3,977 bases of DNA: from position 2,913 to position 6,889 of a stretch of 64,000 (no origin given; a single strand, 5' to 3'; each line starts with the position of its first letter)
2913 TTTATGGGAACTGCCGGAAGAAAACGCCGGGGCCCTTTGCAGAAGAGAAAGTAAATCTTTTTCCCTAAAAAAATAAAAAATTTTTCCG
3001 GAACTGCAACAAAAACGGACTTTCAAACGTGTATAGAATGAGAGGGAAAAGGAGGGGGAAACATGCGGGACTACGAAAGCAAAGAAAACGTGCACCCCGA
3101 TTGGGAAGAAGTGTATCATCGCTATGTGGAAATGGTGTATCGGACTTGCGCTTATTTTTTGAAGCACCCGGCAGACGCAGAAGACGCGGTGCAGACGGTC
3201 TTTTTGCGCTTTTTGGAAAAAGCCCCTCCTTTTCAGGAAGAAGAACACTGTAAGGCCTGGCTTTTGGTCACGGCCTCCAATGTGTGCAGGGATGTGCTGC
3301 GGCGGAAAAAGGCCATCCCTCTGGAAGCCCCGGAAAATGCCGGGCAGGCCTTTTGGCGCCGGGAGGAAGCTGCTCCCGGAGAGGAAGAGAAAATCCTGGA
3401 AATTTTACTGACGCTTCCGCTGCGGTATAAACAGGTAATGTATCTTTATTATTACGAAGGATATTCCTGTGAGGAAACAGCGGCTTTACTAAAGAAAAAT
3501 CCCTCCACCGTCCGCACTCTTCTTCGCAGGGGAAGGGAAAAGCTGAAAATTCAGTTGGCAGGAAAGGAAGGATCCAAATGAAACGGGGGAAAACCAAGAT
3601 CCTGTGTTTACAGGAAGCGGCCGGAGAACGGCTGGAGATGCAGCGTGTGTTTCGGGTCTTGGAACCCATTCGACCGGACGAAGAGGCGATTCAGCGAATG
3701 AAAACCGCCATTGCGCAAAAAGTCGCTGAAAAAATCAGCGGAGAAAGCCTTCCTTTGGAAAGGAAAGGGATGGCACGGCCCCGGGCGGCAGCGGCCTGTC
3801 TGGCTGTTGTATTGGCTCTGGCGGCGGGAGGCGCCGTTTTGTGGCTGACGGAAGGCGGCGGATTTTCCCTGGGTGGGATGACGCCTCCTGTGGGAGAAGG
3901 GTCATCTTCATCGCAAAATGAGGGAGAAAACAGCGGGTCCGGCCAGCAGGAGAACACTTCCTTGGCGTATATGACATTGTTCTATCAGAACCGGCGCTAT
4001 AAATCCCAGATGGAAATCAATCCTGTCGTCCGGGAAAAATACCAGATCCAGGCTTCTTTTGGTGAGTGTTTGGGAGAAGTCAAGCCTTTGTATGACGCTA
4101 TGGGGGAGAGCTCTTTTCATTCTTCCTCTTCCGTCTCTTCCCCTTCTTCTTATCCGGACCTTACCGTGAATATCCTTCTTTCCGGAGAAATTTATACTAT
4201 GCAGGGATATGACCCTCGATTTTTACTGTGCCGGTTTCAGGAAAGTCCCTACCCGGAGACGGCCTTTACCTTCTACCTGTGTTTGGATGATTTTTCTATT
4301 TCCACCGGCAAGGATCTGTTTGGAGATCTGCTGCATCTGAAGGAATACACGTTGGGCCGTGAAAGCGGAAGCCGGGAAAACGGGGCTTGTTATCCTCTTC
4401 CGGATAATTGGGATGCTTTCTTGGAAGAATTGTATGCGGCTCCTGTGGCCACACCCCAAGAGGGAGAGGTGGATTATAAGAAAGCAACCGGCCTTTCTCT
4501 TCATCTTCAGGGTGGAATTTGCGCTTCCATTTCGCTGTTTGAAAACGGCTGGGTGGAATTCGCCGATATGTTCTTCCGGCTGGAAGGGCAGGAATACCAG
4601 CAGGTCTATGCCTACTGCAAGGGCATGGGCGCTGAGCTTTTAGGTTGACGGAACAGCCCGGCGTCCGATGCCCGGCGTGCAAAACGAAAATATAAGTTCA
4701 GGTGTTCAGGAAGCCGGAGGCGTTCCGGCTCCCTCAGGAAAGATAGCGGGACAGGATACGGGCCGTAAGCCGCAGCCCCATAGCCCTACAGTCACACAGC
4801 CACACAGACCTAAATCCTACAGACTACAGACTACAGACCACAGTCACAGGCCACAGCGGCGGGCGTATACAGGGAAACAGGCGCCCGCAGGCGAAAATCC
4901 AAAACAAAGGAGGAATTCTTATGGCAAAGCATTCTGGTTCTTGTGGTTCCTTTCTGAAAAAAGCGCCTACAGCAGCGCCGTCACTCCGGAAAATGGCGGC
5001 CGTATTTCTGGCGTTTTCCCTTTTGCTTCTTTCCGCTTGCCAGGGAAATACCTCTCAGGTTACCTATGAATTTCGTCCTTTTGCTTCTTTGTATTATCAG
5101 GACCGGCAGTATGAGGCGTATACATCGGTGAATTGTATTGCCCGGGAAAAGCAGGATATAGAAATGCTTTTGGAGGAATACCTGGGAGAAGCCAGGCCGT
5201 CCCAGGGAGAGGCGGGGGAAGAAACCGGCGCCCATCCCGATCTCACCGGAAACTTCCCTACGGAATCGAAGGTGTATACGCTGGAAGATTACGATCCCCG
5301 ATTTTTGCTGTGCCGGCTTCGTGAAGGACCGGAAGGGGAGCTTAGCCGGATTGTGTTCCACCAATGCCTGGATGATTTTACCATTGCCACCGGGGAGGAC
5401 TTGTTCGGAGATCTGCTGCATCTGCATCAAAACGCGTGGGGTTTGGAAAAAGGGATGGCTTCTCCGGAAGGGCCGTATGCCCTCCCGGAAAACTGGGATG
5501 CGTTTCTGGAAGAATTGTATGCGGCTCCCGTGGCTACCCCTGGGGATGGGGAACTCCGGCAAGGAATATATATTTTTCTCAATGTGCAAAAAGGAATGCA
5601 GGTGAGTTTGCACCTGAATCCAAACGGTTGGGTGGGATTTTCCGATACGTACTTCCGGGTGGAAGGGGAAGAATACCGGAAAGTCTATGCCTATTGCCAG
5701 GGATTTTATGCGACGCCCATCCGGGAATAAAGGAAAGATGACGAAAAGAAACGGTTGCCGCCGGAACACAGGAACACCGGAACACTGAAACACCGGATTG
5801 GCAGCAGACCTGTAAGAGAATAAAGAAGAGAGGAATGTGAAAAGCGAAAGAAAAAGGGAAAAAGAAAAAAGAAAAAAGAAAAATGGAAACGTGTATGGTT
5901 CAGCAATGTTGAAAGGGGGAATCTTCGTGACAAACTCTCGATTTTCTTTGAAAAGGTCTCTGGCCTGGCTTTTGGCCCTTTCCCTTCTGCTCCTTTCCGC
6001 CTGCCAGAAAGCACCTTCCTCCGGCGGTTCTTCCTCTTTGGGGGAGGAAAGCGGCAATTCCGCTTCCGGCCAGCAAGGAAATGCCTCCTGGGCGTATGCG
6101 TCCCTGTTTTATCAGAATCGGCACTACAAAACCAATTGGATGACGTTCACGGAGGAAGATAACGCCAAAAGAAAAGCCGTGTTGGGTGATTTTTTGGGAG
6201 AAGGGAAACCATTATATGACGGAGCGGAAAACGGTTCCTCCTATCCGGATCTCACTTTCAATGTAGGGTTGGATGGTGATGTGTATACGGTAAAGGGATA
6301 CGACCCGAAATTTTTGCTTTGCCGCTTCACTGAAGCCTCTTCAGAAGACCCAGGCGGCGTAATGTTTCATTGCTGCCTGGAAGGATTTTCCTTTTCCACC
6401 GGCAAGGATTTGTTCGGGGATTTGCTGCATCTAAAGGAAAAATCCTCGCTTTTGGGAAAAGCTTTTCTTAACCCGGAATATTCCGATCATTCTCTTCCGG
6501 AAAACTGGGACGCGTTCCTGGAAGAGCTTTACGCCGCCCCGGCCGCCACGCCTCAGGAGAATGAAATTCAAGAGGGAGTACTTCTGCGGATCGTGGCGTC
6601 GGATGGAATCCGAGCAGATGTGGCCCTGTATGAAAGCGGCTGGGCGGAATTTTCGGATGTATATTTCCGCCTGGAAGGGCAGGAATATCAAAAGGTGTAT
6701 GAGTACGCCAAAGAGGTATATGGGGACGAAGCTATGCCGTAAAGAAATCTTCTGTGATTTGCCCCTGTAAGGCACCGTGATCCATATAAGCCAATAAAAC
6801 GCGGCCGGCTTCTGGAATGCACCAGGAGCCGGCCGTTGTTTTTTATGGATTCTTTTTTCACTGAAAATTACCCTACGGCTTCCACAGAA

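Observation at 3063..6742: ECF sigma/anti-sigma operon in which the anti-sigma ectodomain is triplicated, once membrane-anchored and twice as free lipoproteins, and belongs to no family I recognise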

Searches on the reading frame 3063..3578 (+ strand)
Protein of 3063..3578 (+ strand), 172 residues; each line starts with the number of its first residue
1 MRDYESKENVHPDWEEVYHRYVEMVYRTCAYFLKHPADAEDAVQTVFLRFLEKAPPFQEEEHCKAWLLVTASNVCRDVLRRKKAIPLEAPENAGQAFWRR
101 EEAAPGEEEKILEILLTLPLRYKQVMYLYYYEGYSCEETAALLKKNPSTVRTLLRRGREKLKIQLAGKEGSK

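Call 4: search_protein_families(library=pfam, proteins=[window:3063-3578:+], max_evalue=1)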
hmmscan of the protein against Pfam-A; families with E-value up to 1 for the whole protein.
window:3063-3578:+ (172 aa): 11 families
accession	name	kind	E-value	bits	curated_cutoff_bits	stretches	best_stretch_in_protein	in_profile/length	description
PF04542.20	Sigma70_r2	-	3e-14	53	24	1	18-83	2-69/71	Sigma-70 region 2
PF08281.18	Sigma70_r4_2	-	4.8e-14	52.2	25.7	1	109-161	2-54/54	Sigma-70, region 4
PF04545.22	Sigma70_r4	-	4.7e-09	36.1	24.1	1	115-162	2-49/50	Sigma-70, region 4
PF13936.12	HTH_38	-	0.00071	19.7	27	1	129-157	16-44/44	Helix-turn-helix domain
PF13384.12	HTH_23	-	0.0029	17.8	24.6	1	129-156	13-40/50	Homeodomain-like domain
PF07638.17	Sigma70_ECF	-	0.0063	16.9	21.1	1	111-165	129-183/185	ECF sigma factor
PF21712.3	RASSF8-10_RA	-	0.01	16.3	27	1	67-128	17-76/79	Ras association domain-containing protein 8/10, RA domain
PF12728.13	HTH_17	-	0.038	14.7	27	1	135-158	3-26/51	Helix-turn-helix domain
PF06056.18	Terminase_5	-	0.045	14.1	20.3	1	126-160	7-40/58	Putative ATPase subunit of terminase (gpP-like)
PF22233.2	PhyR_sigma-like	-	0.084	13.1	27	1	127-156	13-42/50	Response regulator PhyR, sigma-like domain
PF13518.12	HTH_28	-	0.094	13.3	25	1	129-156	8-35/52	Helix-turn-helix domain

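Call 5: search_protein_families(library=ncbifam, proteins=[window:3063-3578:+], max_evalue=1)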
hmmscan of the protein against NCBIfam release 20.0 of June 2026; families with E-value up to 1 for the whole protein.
window:3063-3578:+ (172 aa): 92 families (the best 25 are shown)
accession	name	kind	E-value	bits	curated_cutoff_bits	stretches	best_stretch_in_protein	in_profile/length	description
TIGR02937.1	sigma70-ECF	superfamily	5.3e-25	87.9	42.9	1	14-165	3-165/165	sigma-70 family RNA polymerase sigma factor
NF006930.0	PRK09415.1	subfamily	5.9e-24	84.9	198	1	13-166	17-176/179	RNA polymerase factor sigma C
NF008891.0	PRK11924.1-5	subfamily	4.7e-23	82.2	259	1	13-169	4-167/171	RNA polymerase sigma factor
NF058625.1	sigma_PG0214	equivalog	2.8e-22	79.2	130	1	22-168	14-164/170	GFO_1088 family ECF-type sigma factor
NF004113.0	PRK05602.1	equivalog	3.7e-22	79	208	1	19-171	52-207/211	RNA polymerase sigma factor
TIGR02985.1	Sig70_bacteroi1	subfamily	3.3e-20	72.9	126.4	1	14-165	3-162/162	RNA polymerase sigma-70 factor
TIGR02983.1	SigE-fam_strep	subfamily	2.9e-19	69.5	141.55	1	12-167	6-160/162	SigE family RNA polymerase sigma factor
NF007223.0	PRK09641.1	equivalog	3.4e-18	66.1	209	1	14-166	20-185/187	RNA polymerase sigma factor SigW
NF009172.0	PRK12519.1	subfamily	2.7e-17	63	222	1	17-167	34-191/194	RNA polymerase sigma factor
NF007225.0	PRK09643.1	equivalog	3.7e-17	62.7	190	1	15-166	30-183/204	RNA polymerase sigma factor SigM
TIGR02950.1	SigM_subfam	subfamily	1e-16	61.1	147.95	1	15-163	3-156/159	RNA polymerase sigma factor, SigM family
NF008888.0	PRK11922.1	equivalog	3e-16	59.8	204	1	13-167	31-198/231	RNA polymerase sigma factor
TIGR02952.1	Sig70_famx2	equivalog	4.6e-16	59.2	206.45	1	16-165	15-170/170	ECF subfamily RNA polymerase sigma factor, BldN family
TIGR02989.1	Sig-70_gvs1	subfamily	4.6e-16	59.1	124.55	1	17-162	6-155/158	RNA polymerase sigma-70 factor, Rhodopirellula/Verrucomicrobium family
TIGR02954.1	Sig70_famx3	hypoth_equivalog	1.2e-15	57.7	188.5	1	13-166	17-168/170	RNA polymerase sigma-70 factor, TIGR02954 family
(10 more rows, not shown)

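Call 38: search_protein_families(library=pfam, alignment_id=A6, max_evalue=0.001)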
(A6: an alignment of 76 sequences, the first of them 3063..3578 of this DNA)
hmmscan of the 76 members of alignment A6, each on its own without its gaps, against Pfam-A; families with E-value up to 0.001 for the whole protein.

A. member 1, window:3063-3578:+ (172 aa): 4 families
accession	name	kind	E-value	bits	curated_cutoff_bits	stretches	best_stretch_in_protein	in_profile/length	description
PF04542.20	Sigma70_r2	-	3e-14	53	24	1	18-83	2-69/71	Sigma-70 region 2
PF08281.18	Sigma70_r4_2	-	4.8e-14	52.2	25.7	1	109-161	2-54/54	Sigma-70, region 4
PF04545.22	Sigma70_r4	-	4.7e-09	36.1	24.1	1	115-162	2-49/50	Sigma-70, region 4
PF13936.12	HTH_38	-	0.00071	19.7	27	0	129-157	16-44/44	Helix-turn-helix domain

B. families by the number of members that match (of 76 scanned): 15 families
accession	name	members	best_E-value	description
PF04542.20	Sigma70_r2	65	2.4e-15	Sigma-70 region 2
PF08281.18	Sigma70_r4_2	54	9.7e-15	Sigma-70, region 4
PF04545.22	Sigma70_r4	43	9.6e-11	Sigma-70, region 4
PF07638.17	Sigma70_ECF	33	6.7e-11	ECF sigma factor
PF22233.2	PhyR_sigma-like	9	9.7e-08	Response regulator PhyR, sigma-like domain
PF13384.12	HTH_23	3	1.1e-06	Homeodomain-like domain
PF06056.18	Terminase_5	3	3.6e-06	Putative ATPase subunit of terminase (gpP-like)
PF13518.12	HTH_28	2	0.00036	Helix-turn-helix domain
PF00583.31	Acetyltransf_1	1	1.3e-17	Acetyltransferase (GNAT) family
PF13508.13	Acetyltransf_7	1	1.1e-14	Acetyltransferase (GNAT) domain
PF08445.16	FR47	1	4.5e-11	FR47-like protein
PF13673.13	Acetyltransf_10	1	6.6e-11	Acetyltransferase (GNAT) domain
PF13527.13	Acetyltransf_9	1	9e-06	Acetyltransferase (GNAT) domain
PF12728.13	HTH_17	1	0.00055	Helix-turn-helix domain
PF13936.12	HTH_38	1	0.00071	Helix-turn-helix domain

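Call 44: list_cluster_members(proteins=[P0001, P0002, P0003, window:3063-3578:+])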
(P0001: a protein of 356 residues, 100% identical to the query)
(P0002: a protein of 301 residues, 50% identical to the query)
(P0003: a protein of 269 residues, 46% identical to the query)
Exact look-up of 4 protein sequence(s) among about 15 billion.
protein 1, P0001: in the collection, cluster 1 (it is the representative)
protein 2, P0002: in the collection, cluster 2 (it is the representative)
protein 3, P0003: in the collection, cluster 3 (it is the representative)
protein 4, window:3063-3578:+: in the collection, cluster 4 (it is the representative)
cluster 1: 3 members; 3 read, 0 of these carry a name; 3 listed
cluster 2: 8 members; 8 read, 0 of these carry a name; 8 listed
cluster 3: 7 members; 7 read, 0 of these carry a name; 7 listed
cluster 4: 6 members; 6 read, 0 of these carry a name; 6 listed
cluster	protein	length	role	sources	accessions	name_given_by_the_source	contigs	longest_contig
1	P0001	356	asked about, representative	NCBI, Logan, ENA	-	-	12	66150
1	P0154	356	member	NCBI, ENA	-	-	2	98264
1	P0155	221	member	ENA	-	-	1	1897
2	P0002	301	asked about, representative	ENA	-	-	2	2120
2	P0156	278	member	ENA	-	-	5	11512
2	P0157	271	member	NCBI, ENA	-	-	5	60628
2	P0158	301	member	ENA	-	-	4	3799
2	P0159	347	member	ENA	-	-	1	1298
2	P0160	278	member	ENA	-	-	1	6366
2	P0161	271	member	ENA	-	-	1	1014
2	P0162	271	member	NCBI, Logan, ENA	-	-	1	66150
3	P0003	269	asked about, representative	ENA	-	-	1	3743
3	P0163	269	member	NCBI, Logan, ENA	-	-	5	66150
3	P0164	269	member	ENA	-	-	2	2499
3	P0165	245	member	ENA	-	-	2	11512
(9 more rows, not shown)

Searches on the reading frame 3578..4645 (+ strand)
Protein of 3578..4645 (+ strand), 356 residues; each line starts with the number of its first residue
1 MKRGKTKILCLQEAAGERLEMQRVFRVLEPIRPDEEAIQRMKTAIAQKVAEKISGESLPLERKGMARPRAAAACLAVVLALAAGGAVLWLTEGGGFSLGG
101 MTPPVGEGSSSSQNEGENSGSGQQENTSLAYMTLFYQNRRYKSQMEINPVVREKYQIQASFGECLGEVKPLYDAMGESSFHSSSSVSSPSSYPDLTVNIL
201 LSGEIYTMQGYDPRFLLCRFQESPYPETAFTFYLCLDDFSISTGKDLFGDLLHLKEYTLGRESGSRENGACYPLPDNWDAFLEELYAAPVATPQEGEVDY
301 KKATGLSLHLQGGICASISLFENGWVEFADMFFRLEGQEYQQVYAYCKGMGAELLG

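Call 4: search_protein_families(library=pfam, proteins=[window:3578-4645:+], max_evalue=1)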
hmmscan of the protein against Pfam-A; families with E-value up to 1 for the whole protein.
window:3578-4645:+ (356 aa): 0 families

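Call 5: search_protein_families(library=ncbifam, proteins=[window:3578-4645:+], max_evalue=1)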
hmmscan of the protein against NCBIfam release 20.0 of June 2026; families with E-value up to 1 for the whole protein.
window:3578-4645:+ (356 aa): 1 family
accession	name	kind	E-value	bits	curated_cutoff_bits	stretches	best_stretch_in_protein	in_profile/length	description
NF052375.1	antisigma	equivalog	0.12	12.4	100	1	10-89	28-105/217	anti-sigma factor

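Call 7: search_solved_structures(query=A1, max_evalue=10)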
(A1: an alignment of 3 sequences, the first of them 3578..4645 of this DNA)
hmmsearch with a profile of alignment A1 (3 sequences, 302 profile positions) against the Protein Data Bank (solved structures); distinct sequences matched with E-value up to 10: 0.

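Call 69: search_protein_families(library=phrogs, proteins=[window:3578-4645:+], max_evalue=0.01)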
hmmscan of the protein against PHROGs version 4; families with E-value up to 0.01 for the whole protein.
window:3578-4645:+ (356 aa): 0 families

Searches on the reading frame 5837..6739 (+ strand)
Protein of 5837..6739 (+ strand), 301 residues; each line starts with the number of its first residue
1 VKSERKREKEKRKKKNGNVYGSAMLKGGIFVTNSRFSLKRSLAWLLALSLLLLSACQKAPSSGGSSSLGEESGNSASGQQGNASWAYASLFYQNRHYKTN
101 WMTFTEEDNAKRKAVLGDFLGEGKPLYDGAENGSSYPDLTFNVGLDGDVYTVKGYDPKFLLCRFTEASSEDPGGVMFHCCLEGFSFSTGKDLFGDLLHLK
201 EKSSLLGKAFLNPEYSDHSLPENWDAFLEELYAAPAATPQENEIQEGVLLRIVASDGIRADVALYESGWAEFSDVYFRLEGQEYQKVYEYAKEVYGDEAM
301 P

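Call 4: search_protein_families(library=pfam, proteins=[window:5837-6739:+], max_evalue=1)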
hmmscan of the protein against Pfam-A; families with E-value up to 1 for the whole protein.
window:5837-6739:+ (301 aa): 1 family
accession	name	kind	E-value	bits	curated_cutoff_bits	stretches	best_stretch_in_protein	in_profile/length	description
PF19544.4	DUF6068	-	0.072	12.3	25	1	38-88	4-51/392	Family of unknown function (DUF6068)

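Call 5: search_protein_families(library=ncbifam, proteins=[window:5837-6739:+], max_evalue=1)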
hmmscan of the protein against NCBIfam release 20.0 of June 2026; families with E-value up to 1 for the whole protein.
window:5837-6739:+ (301 aa): 0 families

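Call 69: search_protein_families(library=phrogs, proteins=[window:5927-6739:+], max_evalue=0.01)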
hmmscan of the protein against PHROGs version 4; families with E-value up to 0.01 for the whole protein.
window:5927-6739:+ (271 aa): 0 families
